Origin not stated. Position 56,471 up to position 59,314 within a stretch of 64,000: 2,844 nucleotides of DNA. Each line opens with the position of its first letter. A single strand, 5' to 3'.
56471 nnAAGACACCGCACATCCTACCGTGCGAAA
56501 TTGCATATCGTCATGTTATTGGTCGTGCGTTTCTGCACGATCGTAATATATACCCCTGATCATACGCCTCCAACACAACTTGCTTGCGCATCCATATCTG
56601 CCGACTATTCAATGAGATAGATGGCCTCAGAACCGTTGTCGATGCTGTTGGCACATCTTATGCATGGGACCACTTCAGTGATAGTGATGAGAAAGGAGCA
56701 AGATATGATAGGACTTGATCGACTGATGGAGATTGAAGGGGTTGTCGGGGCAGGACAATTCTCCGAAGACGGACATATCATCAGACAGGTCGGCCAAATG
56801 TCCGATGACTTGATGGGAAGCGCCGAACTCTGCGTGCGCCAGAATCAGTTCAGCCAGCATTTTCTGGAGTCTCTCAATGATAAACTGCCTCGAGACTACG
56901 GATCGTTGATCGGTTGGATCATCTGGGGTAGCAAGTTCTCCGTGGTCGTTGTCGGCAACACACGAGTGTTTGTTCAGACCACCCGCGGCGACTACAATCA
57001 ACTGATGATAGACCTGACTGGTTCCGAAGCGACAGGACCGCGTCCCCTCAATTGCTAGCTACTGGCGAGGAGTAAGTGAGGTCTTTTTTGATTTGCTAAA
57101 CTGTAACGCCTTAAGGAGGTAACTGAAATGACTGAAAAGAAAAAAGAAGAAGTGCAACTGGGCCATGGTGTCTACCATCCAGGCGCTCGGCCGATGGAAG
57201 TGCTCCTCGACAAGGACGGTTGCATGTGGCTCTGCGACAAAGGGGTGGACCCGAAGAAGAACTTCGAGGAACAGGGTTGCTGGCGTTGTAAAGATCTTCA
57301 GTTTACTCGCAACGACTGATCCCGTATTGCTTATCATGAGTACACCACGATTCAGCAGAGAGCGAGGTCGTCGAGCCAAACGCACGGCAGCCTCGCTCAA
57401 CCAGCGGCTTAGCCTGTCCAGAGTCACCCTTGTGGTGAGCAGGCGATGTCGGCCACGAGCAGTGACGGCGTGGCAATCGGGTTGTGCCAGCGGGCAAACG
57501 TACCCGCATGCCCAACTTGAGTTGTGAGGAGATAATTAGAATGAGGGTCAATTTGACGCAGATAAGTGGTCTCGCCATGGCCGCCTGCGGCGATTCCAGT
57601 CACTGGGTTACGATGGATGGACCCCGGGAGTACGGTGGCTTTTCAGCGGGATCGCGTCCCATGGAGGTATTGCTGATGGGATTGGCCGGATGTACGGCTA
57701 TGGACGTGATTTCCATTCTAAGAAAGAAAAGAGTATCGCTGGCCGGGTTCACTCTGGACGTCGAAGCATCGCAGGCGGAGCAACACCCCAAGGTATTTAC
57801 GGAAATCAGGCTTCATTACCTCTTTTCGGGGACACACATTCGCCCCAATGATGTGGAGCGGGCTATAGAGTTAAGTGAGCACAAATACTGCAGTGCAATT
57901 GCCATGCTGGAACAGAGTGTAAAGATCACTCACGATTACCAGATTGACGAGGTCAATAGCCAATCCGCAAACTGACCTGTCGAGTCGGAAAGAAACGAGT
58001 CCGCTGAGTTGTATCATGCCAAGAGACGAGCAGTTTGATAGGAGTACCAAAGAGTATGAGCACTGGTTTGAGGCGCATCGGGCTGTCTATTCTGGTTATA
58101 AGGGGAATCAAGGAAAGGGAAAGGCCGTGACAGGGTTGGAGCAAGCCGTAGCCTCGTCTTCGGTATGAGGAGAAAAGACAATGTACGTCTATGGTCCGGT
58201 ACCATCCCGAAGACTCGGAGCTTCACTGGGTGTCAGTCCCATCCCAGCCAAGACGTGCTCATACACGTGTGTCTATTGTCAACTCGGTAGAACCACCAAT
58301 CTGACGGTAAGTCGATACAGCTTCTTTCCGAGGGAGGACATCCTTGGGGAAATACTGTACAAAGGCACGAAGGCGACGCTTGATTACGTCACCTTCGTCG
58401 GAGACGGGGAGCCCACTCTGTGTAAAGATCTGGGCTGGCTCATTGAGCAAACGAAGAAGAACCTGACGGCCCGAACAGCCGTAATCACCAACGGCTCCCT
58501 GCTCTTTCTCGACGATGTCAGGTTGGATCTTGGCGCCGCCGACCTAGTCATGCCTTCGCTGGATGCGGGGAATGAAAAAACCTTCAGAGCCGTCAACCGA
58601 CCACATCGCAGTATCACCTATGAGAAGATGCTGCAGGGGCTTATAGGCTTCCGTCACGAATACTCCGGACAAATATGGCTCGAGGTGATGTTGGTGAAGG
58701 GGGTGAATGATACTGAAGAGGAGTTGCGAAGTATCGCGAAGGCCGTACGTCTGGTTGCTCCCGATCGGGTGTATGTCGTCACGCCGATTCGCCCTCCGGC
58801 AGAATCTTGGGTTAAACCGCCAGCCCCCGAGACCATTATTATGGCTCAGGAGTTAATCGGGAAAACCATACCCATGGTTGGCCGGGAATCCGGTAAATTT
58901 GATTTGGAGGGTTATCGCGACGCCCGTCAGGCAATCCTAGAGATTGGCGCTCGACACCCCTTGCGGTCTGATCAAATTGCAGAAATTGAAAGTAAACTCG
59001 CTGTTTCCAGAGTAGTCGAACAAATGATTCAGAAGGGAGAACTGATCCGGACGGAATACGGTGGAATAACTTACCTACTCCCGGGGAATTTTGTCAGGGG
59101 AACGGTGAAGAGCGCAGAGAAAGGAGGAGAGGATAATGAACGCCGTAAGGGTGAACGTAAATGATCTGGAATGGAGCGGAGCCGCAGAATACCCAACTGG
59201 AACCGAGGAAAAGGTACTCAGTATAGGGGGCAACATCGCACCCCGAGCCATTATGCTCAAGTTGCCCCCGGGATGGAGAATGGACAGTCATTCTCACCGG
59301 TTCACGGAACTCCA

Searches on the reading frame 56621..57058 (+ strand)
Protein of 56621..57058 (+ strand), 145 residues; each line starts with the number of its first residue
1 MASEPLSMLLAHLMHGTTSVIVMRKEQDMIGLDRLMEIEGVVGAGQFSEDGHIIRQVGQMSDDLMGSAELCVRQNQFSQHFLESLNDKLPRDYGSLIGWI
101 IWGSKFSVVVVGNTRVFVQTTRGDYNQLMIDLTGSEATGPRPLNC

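Call 57: search_protein_families(library=pfam, proteins=[window:56621-57058:+], max_evalue=0.0001)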
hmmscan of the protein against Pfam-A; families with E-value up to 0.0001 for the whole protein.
window:56621-57058:+ (145 aa): 1 family
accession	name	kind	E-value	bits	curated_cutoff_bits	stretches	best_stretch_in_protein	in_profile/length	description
PF09941.14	DUF2173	-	1.4e-19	70.8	26.1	1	32-131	2-103/106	Uncharacterized conserved protein (DUF2173)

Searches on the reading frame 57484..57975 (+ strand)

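Call 72: search_protein_families(library=pfam, proteins=[window:57484-57975:+], max_evalue=0.00001)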
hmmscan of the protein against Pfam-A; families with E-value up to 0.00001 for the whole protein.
window:57484-57975:+ (163 aa): 1 family
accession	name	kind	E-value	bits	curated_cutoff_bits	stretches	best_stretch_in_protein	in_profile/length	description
PF02566.24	OsmC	-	1.8e-18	67.2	27.5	1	56-150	5-99/100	OsmC-like protein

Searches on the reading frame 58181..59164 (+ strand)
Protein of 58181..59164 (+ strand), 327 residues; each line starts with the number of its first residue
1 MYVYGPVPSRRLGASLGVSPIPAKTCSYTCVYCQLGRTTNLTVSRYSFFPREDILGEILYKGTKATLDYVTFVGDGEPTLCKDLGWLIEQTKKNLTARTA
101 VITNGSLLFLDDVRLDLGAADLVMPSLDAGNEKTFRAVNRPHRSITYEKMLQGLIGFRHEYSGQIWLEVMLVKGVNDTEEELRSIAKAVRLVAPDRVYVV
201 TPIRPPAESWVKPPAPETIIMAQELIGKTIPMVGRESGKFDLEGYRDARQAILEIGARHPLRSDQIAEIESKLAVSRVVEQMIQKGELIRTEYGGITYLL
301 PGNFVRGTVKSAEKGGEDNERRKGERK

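Call 72: search_protein_families(library=pfam, proteins=[window:58181-59164:+], max_evalue=0.00001)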
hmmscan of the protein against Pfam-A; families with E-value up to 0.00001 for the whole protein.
window:58181-59164:+ (327 aa): 1 family
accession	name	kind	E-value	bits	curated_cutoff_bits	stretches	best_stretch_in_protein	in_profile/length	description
PF04055.27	Radical_SAM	-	1.7e-14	54.8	29.5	1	23-182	4-162/166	Radical SAM superfamily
